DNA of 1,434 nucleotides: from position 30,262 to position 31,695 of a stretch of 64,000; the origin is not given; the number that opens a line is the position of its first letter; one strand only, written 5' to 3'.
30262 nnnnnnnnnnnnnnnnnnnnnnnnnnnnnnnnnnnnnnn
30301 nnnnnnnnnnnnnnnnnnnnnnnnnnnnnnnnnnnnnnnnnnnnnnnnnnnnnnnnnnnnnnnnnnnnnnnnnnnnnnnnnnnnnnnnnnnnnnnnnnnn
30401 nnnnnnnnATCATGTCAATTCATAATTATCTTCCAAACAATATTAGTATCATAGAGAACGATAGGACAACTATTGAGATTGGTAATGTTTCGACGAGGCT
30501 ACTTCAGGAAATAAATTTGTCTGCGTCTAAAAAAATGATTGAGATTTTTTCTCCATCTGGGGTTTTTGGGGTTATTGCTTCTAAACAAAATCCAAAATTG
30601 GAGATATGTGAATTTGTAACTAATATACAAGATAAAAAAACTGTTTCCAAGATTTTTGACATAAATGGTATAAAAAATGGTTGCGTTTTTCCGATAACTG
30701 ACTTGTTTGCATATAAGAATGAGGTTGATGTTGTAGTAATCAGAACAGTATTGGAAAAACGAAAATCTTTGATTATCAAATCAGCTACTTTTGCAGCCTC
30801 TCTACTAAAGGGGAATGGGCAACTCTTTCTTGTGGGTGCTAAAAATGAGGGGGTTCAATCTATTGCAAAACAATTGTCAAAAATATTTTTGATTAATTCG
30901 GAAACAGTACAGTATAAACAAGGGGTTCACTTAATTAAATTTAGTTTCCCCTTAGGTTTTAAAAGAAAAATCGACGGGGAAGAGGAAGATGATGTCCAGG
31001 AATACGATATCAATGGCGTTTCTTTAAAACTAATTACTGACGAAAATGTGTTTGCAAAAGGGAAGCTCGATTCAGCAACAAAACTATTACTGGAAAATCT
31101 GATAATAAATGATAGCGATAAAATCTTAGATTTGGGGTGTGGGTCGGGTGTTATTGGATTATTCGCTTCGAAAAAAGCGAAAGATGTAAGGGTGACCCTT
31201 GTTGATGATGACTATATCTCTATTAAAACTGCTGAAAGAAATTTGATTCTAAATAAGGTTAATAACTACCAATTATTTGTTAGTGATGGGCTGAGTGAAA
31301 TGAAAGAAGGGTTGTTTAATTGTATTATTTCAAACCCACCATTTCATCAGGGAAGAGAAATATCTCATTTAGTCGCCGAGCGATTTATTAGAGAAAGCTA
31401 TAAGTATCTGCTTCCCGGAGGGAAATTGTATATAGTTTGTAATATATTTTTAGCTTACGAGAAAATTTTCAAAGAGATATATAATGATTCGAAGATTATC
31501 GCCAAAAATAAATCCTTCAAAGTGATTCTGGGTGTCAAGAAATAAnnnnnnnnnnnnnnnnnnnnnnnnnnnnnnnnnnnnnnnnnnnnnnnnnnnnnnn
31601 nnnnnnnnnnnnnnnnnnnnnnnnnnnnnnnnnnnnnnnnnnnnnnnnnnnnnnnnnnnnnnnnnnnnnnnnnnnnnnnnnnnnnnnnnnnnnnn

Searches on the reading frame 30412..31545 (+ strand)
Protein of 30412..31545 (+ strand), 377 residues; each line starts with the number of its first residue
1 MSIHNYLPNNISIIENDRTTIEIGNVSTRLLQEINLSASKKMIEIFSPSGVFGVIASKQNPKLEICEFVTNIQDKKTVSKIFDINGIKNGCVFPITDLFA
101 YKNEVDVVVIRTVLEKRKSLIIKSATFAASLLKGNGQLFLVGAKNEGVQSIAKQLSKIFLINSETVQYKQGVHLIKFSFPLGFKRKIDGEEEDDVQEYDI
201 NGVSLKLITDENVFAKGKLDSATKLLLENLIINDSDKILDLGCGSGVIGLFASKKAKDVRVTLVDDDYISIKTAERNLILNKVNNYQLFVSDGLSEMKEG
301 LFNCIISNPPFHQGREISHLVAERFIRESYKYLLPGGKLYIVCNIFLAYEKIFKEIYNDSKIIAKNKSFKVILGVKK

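Call 45: find_encoding_contigs(protein=window:30412-31545:+, flank=10000, max_places=1)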
Protein window:30412-31545:+ (377 aa): 24 contigs read that carry it; 1 place shown.
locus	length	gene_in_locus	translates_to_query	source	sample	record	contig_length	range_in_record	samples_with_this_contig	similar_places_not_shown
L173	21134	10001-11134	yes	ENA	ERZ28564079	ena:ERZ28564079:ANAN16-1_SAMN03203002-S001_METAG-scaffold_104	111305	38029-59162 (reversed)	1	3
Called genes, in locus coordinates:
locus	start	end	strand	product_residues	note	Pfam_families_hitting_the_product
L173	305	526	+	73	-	-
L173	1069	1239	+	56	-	-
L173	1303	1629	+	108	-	-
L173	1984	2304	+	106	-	-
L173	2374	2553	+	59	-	-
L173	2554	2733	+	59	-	-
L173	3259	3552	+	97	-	-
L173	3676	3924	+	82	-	-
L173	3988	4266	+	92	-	-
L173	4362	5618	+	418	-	-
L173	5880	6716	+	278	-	PF06182:ABC2_membrane_6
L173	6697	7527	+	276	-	PF06182:ABC2_membrane_6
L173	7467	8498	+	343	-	PF00005:ABC_tran, PF13304:AAA_21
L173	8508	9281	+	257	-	PF01170:UPF0020, PF05175:MTS (weak)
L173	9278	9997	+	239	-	PF00535:Glycos_transf_2 (faint)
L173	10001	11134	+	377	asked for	PF10294:Methyltransf_16 (faint), PF13489:Methyltransf_23 (faint), PF08468:MTS_N (weak), PF05175:MTS, PF03602:Cons_hypoth95 (weak), PF06325:PrmA, PF13847:Methyltransf_31, PF13649:Methyltransf_25 (weak), +1 more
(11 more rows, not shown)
